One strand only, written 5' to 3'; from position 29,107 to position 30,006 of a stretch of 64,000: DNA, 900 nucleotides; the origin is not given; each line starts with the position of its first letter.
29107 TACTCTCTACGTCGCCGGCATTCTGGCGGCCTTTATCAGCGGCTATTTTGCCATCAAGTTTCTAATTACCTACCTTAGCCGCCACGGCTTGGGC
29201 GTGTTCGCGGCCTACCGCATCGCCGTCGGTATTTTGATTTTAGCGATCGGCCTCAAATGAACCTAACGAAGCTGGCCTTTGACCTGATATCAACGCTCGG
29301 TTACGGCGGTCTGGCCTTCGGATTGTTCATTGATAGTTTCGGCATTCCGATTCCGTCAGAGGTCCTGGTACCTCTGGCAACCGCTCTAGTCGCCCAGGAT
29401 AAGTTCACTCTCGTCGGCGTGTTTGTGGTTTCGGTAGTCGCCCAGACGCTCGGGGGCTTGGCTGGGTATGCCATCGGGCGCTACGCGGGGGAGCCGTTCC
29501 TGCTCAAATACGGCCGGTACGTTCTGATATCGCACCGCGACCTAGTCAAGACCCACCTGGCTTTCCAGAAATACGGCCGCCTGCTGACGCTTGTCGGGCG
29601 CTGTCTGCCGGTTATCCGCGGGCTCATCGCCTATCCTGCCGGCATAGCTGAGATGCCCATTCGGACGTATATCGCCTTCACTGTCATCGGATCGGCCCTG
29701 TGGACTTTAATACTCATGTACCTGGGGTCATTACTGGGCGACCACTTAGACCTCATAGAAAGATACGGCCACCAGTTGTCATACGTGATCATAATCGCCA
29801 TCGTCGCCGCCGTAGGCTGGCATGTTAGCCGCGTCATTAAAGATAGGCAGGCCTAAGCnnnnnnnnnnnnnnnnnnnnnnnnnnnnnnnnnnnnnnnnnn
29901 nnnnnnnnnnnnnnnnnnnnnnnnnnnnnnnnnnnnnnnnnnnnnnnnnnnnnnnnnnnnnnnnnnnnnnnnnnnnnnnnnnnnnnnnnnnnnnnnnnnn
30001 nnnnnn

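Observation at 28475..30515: uppP followed by two tandem DedA paralogs: a candidate undecaprenyl-phosphate recycling unit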

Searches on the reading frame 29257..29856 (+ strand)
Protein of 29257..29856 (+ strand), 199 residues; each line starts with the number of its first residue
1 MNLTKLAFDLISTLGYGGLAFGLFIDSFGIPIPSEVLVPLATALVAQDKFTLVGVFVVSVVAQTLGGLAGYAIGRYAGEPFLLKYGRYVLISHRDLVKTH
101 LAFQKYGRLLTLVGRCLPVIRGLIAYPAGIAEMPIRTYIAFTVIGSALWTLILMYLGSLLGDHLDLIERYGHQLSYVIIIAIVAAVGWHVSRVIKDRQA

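Call 3: search_protein_families(library=pfam, proteins=[window:29257-29856:+])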
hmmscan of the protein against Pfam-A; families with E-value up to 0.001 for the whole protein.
window:29257-29856:+ (199 aa): 1 family
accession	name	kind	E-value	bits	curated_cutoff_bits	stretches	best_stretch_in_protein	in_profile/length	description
PF09335.16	VTT_dom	-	2e-22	80.4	33.9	1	32-158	1-122/123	VTT domain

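Call 4: search_protein_families(library=ncbifam, proteins=[window:29257-29856:+])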
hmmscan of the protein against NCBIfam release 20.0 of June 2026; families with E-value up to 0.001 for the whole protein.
window:29257-29856:+ (199 aa): 3 families
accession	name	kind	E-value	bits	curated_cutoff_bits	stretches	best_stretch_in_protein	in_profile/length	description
NF052604.1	UndecprPTUtpABac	equivalog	6.7e-36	124.2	250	1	3-197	4-195/198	undecaprenyl phosphate transporter UptA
NF052605.1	UndecprPTUptAStph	equivalog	1.4e-26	93.7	300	1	6-194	4-196/197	undecaprenyl phosphate transporter UptA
NF008102.0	PRK10847.1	equivalog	2.3e-16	60.3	236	1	32-197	49-211/219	DedA family protein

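Call 8: find_homologous_proteins(query=window:29257-29856:+)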
Query window:29257-29856:+ (199 aa): 662 proteins with E <= 0.001 among 3058 candidates; the best 120 are listed.
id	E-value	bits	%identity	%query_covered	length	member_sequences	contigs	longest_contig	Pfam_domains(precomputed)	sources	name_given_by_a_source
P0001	7.8e-122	422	100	100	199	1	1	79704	PF09335.17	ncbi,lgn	-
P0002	5.8e-106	370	86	99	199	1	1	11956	PF09335.17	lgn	-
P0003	1.8e-102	359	83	100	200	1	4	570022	PF09335.17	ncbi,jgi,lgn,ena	-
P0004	8.7e-100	350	82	99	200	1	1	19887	PF09335.17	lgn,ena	-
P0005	4.2e-99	348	78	99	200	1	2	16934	PF09335.17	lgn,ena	-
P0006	5.5e-98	344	79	100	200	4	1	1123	PF09335.17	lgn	-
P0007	6.3e-98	344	79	99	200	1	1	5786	PF09335.17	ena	-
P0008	5.9e-97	341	79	100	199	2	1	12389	PF09335.17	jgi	-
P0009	1.6e-94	333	77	99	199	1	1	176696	PF09335.17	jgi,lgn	jgi:membrane protein DedA with SNARE-associated domain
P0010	4.6e-94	332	76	99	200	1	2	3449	PF09335.17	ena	-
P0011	5.5e-93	328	76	100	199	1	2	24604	PF09335.17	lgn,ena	-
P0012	7.4e-93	328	78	100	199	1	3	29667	PF09335.17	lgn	-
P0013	2.3e-89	316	74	98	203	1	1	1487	PF09335.17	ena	-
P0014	1.2e-76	275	67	98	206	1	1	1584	PF09335.17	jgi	jgi:membrane protein DedA with SNARE-associated domain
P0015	1.9e-75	271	65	100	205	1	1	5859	PF09335.17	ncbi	-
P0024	1.6e-67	245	57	99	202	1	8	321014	PF09335.17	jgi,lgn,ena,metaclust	metaclust:\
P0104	6.7e-50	187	51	88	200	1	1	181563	PF09335.17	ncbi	-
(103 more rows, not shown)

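Call 9: find_encoding_contigs(protein=window:29257-29856:+, flank=6000, max_places=6)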
Protein window:29257-29856:+ (199 aa): 1 contig read that carries it; 1 place shown.
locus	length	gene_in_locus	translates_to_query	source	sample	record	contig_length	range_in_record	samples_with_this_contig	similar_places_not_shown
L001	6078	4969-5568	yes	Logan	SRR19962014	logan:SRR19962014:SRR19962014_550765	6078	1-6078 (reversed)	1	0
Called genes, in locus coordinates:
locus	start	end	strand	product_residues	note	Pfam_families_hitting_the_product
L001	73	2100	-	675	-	PF01436:NHL (faint), PF25021:TEN_NHL (weak)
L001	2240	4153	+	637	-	PF04932:Wzy_C, PF07719:TPR_2 (faint), PF13428:TPR_14 (faint)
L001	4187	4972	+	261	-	PF02673:BacA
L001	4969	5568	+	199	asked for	PF09335:VTT_dom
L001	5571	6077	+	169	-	?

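Call 14: search_solved_structures(query=window:29257-29856:+, max_evalue=1, show_alignments=2)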
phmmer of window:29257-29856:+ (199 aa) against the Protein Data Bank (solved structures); distinct sequences matched with E-value up to 1: 4.
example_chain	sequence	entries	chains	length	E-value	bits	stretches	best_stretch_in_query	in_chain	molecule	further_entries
8a3w_d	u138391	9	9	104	0.71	12.7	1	81-140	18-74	60S ribosomal protein L30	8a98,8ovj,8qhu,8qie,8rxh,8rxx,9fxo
6az3_d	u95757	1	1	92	0.73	12.7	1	81-140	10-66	60S ribosomal protein L30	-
5t5h_g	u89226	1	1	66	0.87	12.5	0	82-140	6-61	60S ribosomal protein L30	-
3jcs_d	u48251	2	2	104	0.98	12.3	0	81-140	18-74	ribosomal protein L30e | eL30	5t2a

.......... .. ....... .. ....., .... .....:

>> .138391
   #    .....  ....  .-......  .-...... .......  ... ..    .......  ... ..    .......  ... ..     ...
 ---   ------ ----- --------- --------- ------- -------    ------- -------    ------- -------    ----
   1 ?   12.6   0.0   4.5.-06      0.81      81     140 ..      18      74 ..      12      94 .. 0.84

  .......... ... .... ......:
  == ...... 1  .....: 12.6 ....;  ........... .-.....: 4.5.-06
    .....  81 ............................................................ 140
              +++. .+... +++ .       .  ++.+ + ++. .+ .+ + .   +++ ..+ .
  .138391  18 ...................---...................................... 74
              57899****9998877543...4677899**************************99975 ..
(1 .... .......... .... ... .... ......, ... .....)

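Call 18: find_related_loci(query=A2, collection=genome_contigs, flank=6000)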
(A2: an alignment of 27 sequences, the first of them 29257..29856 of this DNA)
Query A2 (199 aa) in genome_contigs; peptide patterns used: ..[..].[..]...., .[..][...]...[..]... (x = any residue, [..] = any of these).
595 stretches matched a pattern; 445 encode a relative of the query (tblastn E <= 1e-3); the best 80 are kept; 80 distinct loci.
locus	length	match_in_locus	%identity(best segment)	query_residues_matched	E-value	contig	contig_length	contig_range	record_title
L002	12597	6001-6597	83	1-199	2e-108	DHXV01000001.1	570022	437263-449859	MAG TPA_asm: Patescibacteria group bacterium UBA5147 UBA5147_contig_353, whole genome shotgun sequence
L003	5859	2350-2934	67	1-195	3e-73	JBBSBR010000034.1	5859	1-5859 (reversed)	MAG: Candidatus Saccharimonadia bacterium isolate La6_metabat2.164 La6_metabat2.164_K_643351_L_5859_cov_26.5100, whole g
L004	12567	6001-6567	59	1-189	7e-65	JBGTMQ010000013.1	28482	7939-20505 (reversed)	MAG: Candidatus Saccharimonadia bacterium isolate JTS-RE368 k141_1202209, whole genome shotgun sequence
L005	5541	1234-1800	51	1-189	5e-63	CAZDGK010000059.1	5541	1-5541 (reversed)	MAG TPA_asm: uncultured Candidatus Saccharimonadales bacterium isolate SRP200132_co1_505 genome assembly, contig: NODE_2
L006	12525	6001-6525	54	1-175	2e-60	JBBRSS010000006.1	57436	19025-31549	MAG: Candidatus Saccharimonadia bacterium isolate La2_metabat2.113 La2_metabat2.113_K_1764680L57436_cov_28.0155, whole g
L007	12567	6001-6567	57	1-189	1e-60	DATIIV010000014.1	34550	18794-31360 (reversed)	MAG TPA_asm: Candidatus Saccharimonadia bacterium isolate SMAG_U15674 k141_702926, whole genome shotgun sequence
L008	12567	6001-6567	53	1-189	5e-56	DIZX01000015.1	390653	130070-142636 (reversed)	MAG TPA_asm: Patescibacteria group bacterium UBA6017 UBA6017_contig_72, whole genome shotgun sequence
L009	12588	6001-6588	51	1-195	7e-56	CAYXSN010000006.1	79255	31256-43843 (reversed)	MAG TPA_asm: uncultured Candidatus Saccharimonadales bacterium isolate SRP133034_co1_262 genome assembly, contig: NODE_1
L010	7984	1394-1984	48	2-198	1e-54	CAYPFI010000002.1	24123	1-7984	MAG TPA_asm: uncultured Candidatus Saccharibacteria bacterium isolate binchicken_co398_170 genome assembly, contig: NODE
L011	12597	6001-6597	49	1-198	4e-54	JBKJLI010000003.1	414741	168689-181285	MAG: Candidatus Saccharimonadia bacterium isolate ant_bin.277 S1Ck117_4146609_flag_0_multi_32.8945_len_414741, whole gen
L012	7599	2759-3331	48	2-192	1e-51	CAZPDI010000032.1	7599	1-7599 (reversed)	MAG TPA_asm: uncultured Candidatus Saccharibacteria bacterium isolate SRP296810_co1_14 genome assembly, contig: NODE_133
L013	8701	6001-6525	51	1-175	2e-51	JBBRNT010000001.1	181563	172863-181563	MAG: Candidatus Saccharimonadia bacterium isolate La1_metabat2.191 LA1C_B2.191_k141_869545L_181563_cov_17.8053, whole ge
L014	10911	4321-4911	46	1-197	1e-50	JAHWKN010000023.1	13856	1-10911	MAG: Candidatus Parcubacteria bacterium isolate 0813_bin18 NODE_23_length_13856_cov_6.816593, whole genome shotgun seque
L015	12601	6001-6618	43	1-199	6e-47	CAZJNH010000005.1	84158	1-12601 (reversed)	MAG TPA_asm: uncultured Candidatus Saccharibacteria bacterium isolate SRP200132_co1_169 genome assembly, contig: NODE_34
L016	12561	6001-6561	43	9-195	1e-46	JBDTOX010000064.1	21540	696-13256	MAG: Methylophilaceae bacterium isolate cluster3_bin.184 NODE_8360_length_21540_cov_7.776635, whole genome shotgun seque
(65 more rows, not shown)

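Call 77: search_protein_families(library=ncbifam, proteins=[P0024, P0104], max_evalue=0.001)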
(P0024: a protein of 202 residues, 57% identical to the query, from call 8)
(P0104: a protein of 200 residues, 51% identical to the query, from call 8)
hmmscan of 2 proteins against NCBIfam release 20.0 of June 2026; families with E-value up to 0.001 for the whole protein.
P0024 (202 aa): 3 families
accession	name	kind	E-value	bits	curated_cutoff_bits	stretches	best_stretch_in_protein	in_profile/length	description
NF052604.1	UndecprPTUtpABac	equivalog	3.7e-36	125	250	1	7-186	6-181/198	undecaprenyl phosphate transporter UptA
NF052605.1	UndecprPTUptAStph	equivalog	2.5e-25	89.6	300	1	6-188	2-189/197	undecaprenyl phosphate transporter UptA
NF008102.0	PRK10847.1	equivalog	1.3e-10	41.4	236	1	43-181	59-195/219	DedA family protein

P0104 (200 aa): 3 families
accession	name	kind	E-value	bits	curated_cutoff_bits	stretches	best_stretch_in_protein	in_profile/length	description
NF052604.1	UndecprPTUtpABac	equivalog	6.5e-36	124.3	250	1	5-198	6-196/198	undecaprenyl phosphate transporter UptA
NF052605.1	UndecprPTUptAStph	equivalog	1.5e-29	103.4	300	1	5-194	3-196/197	undecaprenyl phosphate transporter UptA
NF008102.0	PRK10847.1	equivalog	2.3e-14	53.7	236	1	32-195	49-212/219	DedA family protein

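Call 78: predict_structure(alignment_id=A2)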
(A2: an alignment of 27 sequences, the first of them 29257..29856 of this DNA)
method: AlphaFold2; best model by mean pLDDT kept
length: 199 residues; sequences in the alignment: 27
mean_pLDDT: 81.0   pTM: 0.75
mean pLDDT of the five models: 81.0, 76.5, 74.8, 72.5, 68.4
residues with pLDDT >= 90: 54; 70-90: 106; 50-70: 37; < 50: 2
segments of 3 or more residues with pLDDT < 50: none
pLDDT, mean of each block of 10 residues (from residue 1): 73 90 88 83 87 95 93 81 67 73 85 81 82 90 93 87 66 64 73 65
secondary structure, 60 per line:
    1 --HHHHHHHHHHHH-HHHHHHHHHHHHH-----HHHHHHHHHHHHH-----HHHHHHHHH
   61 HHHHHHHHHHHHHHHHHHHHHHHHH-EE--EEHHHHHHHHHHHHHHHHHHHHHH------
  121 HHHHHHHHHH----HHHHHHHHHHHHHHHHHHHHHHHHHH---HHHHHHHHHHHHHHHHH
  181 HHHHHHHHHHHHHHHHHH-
elements in order: H3-14 H16-28 H34-46 H52-85 H93-114 H121-130 H135-160 H164-198
